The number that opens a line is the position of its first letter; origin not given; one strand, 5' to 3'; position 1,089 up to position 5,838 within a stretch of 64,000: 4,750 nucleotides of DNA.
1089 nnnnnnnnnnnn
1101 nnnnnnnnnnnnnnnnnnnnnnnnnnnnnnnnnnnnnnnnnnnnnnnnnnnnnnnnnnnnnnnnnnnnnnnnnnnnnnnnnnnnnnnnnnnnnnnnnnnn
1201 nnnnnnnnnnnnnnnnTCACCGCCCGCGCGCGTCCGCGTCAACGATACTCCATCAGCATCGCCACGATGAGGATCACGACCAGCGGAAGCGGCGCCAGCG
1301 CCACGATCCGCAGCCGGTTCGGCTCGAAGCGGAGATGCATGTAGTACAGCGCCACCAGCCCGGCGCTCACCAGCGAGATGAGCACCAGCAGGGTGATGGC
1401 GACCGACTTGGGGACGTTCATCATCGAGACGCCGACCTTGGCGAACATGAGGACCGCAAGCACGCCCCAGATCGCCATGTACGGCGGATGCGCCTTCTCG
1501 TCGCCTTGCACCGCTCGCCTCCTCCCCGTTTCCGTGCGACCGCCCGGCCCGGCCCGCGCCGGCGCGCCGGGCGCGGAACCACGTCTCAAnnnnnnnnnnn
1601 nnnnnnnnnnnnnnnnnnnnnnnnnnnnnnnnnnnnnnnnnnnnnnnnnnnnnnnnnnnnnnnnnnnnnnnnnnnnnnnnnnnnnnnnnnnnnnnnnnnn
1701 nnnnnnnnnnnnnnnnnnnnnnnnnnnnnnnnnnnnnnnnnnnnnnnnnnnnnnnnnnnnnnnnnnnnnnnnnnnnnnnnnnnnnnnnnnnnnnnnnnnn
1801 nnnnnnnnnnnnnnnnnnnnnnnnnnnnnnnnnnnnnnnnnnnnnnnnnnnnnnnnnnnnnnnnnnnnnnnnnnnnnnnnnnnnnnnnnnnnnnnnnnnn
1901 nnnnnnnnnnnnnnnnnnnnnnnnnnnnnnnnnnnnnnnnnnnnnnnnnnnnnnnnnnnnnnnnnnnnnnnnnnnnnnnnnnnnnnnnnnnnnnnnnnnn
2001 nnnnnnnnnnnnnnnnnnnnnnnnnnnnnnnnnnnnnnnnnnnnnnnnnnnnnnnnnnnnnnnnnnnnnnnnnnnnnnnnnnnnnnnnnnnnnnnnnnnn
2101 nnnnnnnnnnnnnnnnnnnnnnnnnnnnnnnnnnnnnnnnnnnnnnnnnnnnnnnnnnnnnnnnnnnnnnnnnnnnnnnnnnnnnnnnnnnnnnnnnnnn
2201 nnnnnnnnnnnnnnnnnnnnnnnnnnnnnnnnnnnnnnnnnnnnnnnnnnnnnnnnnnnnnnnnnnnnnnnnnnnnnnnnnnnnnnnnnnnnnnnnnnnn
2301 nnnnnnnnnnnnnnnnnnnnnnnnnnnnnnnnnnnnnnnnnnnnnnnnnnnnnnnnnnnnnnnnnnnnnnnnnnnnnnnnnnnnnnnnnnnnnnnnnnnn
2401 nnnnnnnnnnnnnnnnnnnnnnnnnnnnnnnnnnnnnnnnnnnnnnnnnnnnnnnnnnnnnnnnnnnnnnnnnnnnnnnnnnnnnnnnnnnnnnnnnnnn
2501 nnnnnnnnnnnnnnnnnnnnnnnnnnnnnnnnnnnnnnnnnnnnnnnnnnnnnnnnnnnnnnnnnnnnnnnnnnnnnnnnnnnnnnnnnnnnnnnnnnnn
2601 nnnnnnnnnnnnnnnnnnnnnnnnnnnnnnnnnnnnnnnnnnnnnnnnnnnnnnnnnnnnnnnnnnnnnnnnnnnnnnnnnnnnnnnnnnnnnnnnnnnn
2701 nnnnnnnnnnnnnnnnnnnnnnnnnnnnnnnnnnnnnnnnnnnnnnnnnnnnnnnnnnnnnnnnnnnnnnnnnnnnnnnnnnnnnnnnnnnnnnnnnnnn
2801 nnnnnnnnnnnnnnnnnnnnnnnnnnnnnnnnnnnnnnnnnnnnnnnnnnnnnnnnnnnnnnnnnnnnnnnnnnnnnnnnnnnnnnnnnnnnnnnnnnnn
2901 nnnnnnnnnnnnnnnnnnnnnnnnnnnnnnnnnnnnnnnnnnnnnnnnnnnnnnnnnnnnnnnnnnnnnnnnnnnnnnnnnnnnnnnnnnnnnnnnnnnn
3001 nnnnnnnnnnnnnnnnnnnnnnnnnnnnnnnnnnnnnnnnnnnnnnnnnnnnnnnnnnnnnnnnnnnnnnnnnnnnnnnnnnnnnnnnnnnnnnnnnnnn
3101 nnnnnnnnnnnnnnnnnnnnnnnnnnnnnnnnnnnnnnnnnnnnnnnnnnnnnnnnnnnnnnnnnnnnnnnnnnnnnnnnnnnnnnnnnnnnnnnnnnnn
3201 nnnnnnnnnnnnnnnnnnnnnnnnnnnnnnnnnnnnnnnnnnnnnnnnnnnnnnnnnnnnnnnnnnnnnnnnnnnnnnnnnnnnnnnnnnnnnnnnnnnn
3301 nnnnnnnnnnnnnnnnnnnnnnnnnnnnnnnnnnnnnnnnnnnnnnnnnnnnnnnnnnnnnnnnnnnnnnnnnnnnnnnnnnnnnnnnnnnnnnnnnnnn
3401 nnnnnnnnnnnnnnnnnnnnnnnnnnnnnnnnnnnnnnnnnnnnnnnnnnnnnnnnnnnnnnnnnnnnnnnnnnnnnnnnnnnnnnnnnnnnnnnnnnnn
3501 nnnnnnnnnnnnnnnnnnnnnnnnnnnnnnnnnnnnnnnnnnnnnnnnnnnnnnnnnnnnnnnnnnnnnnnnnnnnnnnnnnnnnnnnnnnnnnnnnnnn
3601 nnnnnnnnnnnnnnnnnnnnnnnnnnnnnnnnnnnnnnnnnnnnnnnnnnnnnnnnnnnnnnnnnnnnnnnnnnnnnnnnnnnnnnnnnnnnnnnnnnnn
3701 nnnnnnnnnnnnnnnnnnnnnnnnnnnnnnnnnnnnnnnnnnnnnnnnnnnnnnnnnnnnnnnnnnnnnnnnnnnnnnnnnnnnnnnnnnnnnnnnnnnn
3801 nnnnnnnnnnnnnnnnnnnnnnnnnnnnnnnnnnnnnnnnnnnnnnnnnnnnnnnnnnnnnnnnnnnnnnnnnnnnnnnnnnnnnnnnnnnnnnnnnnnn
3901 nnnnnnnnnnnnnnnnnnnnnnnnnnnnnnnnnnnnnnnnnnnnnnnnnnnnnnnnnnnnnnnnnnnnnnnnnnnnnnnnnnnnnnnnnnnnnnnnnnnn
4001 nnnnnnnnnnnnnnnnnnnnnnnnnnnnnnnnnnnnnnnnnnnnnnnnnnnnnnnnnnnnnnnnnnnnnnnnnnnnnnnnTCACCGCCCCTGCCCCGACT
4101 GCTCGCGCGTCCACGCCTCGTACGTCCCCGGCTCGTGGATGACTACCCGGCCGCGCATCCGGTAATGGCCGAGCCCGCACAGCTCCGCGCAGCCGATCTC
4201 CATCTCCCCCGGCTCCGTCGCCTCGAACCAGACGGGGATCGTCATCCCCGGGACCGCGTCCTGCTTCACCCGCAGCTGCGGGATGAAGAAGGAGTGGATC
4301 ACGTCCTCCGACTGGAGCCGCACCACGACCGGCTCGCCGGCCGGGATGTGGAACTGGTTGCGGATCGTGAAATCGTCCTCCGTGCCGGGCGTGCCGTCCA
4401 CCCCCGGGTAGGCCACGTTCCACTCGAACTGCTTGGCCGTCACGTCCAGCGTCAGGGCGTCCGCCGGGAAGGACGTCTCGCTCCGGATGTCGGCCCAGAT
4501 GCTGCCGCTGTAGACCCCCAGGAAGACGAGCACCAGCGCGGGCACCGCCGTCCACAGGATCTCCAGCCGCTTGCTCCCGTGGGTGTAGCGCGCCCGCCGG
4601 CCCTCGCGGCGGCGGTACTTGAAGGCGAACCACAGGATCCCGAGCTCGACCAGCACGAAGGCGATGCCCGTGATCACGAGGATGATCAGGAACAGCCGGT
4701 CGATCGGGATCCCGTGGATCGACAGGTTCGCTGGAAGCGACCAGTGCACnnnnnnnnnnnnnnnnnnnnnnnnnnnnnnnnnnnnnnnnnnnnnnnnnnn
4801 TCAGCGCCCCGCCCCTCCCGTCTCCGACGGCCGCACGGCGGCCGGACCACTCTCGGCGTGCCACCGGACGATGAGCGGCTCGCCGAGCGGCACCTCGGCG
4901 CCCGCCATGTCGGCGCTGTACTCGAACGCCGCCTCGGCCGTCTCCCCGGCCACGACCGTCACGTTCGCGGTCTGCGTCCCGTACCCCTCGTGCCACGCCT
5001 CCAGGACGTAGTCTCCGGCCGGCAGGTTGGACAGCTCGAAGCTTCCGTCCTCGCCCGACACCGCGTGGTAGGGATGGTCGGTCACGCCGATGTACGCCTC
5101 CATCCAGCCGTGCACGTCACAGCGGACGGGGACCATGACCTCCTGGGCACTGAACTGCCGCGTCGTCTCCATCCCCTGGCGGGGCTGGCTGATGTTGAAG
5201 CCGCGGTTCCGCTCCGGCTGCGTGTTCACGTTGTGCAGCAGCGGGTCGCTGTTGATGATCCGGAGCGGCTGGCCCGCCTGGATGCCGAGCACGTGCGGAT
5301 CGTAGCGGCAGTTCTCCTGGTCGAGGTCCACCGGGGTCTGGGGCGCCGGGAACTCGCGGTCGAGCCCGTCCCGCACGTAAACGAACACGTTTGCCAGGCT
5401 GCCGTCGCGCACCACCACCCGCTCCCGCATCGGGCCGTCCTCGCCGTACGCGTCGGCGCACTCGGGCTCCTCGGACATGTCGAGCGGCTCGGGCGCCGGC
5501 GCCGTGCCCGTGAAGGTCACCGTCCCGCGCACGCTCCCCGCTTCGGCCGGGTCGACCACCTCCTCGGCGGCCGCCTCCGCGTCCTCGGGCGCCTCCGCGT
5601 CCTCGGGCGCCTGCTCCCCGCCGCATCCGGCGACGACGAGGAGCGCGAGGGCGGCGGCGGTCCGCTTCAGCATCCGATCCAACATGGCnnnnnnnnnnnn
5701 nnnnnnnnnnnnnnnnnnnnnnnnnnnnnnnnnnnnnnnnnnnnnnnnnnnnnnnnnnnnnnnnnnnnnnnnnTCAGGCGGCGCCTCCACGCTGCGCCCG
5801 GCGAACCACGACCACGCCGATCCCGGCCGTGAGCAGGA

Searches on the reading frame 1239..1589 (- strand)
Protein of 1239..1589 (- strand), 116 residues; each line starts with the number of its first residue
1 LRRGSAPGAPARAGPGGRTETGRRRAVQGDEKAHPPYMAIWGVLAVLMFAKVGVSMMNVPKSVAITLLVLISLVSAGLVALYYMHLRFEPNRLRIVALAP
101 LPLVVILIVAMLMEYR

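Call 26: search_protein_families(library=pfam, proteins=[window:1239-1589:-], max_evalue=0.01)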
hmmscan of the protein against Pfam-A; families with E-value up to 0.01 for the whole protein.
window:1239-1589:- (116 aa): 1 family
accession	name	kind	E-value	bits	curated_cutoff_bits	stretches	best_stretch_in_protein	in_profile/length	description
PF03626.19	COX4_pro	-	4e-12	46.8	28.9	1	39-109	2-72/72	Prokaryotic Cytochrome C oxidase subunit IV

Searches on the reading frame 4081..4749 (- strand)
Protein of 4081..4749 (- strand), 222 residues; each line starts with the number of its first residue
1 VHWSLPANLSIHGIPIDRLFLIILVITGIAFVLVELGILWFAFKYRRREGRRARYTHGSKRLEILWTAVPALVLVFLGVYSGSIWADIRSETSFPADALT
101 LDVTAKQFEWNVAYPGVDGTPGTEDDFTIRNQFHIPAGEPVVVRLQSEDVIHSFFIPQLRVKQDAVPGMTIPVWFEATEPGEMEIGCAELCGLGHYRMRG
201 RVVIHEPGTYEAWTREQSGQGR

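Call 9: search_protein_families(library=pfam, proteins=[window:4081-4749:-], max_evalue=0.01)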
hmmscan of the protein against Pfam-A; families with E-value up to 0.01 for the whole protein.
window:4081-4749:- (222 aa): 4 families
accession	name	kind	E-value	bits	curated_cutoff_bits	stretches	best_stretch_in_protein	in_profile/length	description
PF00116.26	COX2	-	3.4e-13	50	22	1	126-198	41-113/120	Cytochrome C oxidase subunit II, periplasmic domain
PF02790.20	COX2_TM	-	1.7e-10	41.4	22.8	1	21-81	24-85/88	Cytochrome C oxidase subunit II, transmembrane domain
PF13473.12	Cupredoxin_1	-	0.0002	21.8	27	1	131-203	35-103/104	Cupredoxin-like domain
PF01545.26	Cation_efflux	-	0.00048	20.4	26.6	1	33-81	38-85/198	Cation efflux family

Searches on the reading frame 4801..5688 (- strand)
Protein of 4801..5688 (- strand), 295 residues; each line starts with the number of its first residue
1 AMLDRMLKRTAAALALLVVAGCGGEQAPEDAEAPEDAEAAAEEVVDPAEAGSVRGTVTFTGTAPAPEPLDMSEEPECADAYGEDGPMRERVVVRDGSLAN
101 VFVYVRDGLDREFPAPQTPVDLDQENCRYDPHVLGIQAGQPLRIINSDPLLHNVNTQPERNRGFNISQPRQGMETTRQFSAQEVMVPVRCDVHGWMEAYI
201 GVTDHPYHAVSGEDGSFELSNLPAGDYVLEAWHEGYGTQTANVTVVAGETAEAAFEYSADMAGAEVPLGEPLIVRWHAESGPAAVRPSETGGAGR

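Call 9: search_protein_families(library=pfam, proteins=[window:4801-5688:-], max_evalue=0.01)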
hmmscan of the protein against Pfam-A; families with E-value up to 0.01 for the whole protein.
window:4801-5688:- (295 aa): 5 families
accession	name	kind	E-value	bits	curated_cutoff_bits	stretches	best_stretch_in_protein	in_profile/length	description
PF13620.12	CarboxypepD_reg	-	1.3e-10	41.9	32.3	1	204-255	27-79/82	Carboxypeptidase regulatory-like domain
PF13715.12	CarbopepD_reg_2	-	1.8e-07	31.5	32.2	1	198-260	17-79/88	CarboxypepD_reg-like domain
PF14686.12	fn3_3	-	2.3e-06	27.7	24.4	1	192-252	15-74/75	Polysaccharide lyase family 4, domain II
PF09430.16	EMC7_beta-sandw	-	6.1e-06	26.9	26.6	1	204-257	18-71/122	ER membrane protein complex subunit 7, beta-sandwich domain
PF08308.17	PEGA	-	0.0065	16.8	20.8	0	218-253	28-63/71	PEGA domain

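Call 72: search_protein_families(library=ncbifam, proteins=[window:4801-5688:-], max_evalue=0.001)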
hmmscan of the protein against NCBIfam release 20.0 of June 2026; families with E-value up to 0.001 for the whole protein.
window:4801-5688:- (295 aa): 1 family
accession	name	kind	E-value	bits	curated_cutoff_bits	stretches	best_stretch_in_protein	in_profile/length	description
NF052345.1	S_layer_anammox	exception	7.4e-06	23.6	1400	1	203-268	1336-1402/1596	Kustd1514 family S-layer glycoprotein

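Call 77: search_solved_structures(query=window:4801-5688:-, max_evalue=5, show_alignments=2)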
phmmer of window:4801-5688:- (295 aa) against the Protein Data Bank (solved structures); distinct sequences matched with E-value up to 5: 6.
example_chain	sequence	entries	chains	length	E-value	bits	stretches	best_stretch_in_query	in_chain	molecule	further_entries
9c7v_B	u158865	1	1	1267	0.19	14.4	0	208-235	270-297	BOS complex subunit NOMO2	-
6j5d_A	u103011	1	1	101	0.57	12.8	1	181-236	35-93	Envelope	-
7lsg_C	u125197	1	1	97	0.64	12.6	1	181-230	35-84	Core protein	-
8eoi_G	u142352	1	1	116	0.83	12.3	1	193-248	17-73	ER membrane protein complex subunit 7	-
4wi0_B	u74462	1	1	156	1.9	11.1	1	207-251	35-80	Cellulosomal scaffoldin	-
8pjz_A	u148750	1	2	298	2.4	10.8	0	200-235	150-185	SAKe6EEtal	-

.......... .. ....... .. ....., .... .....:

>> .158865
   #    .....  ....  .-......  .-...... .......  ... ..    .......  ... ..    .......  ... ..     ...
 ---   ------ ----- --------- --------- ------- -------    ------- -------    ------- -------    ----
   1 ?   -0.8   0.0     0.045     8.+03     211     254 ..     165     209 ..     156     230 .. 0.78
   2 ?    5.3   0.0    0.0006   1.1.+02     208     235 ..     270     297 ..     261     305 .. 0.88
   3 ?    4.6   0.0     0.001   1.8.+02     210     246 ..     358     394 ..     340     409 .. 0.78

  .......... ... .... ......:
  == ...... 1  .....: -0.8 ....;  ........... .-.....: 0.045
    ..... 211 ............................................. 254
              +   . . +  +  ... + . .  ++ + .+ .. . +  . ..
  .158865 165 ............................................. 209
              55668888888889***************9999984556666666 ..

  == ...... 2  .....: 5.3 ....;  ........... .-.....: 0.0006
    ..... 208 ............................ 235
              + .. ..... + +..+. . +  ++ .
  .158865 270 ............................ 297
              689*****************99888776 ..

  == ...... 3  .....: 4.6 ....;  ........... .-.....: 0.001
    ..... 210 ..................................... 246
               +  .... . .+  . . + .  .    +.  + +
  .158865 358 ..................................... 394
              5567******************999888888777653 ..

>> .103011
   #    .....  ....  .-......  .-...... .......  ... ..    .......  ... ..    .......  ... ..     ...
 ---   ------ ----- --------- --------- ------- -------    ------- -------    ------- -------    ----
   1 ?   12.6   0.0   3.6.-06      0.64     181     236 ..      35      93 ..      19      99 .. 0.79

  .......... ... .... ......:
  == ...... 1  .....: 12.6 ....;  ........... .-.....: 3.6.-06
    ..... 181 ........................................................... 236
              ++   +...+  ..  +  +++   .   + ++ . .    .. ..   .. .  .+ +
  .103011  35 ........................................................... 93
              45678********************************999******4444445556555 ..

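Call 86: search_protein_families(library=pfam, alignment_id=A6, max_evalue=1)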
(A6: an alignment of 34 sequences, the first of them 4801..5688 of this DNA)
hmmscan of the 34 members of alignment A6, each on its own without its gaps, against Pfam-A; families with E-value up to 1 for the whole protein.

A. member 1, window:4801-5688:- (295 aa): 7 families
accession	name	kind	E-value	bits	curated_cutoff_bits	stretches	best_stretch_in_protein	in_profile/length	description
PF13620.12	CarboxypepD_reg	-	1.3e-10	41.9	32.3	1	204-255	27-79/82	Carboxypeptidase regulatory-like domain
PF13715.12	CarbopepD_reg_2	-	1.8e-07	31.5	32.2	1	198-260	17-79/88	CarboxypepD_reg-like domain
PF14686.12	fn3_3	-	2.3e-06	27.7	24.4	1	192-252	15-74/75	Polysaccharide lyase family 4, domain II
PF09430.16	EMC7_beta-sandw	-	6.1e-06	26.9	26.6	1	204-257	18-71/122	ER membrane protein complex subunit 7, beta-sandwich domain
PF08308.17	PEGA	-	0.0065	16.8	20.8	1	218-253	28-63/71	PEGA domain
PF17802.7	SpaA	-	0.021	15.4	23.1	1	209-249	36-78/91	Prealbumin-like fold domain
PF23193.1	NOMO_3rd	-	0.084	13.4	27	1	209-240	62-90/120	NOMO third transthyretin-like domain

B. families by the number of members that match (of 34 scanned): 27 families (the first 25 are shown)
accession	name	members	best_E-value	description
PF13620.12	CarboxypepD_reg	34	2.4e-11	Carboxypeptidase regulatory-like domain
PF14686.12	fn3_3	33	4.9e-11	Polysaccharide lyase family 4, domain II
PF13715.12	CarbopepD_reg_2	32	1.8e-07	CarboxypepD_reg-like domain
PF09430.16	EMC7_beta-sandw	31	1.2e-06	ER membrane protein complex subunit 7, beta-sandwich domain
PF17802.7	SpaA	18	0.0042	Prealbumin-like fold domain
PF08308.17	PEGA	16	0.0039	PEGA domain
PF07495.19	Y_Y_Y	12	0.0056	Y_Y_Y domain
PF23193.1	NOMO_3rd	12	0.014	NOMO third transthyretin-like domain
PF00127.26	Copper-bind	3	0.0067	Copper binding proteins, plastocyanin/azurin family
PF06280.18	fn3_5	3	0.025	Fn3-like domain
PF09912.14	DUF2141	2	0.12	Uncharacterized protein conserved in bacteria (DUF2141)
PF10670.15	DUF4198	1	0.0096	Domain of unknown function (DUF4198)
PF02369.22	Big_1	1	0.027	Bacterial Ig-like domain (group 1)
PF14352.11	DUF4402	1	0.04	Domain of unknown function (DUF4402)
PF24107.1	DUF7382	1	0.066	Domain of unknown function (DUF7382)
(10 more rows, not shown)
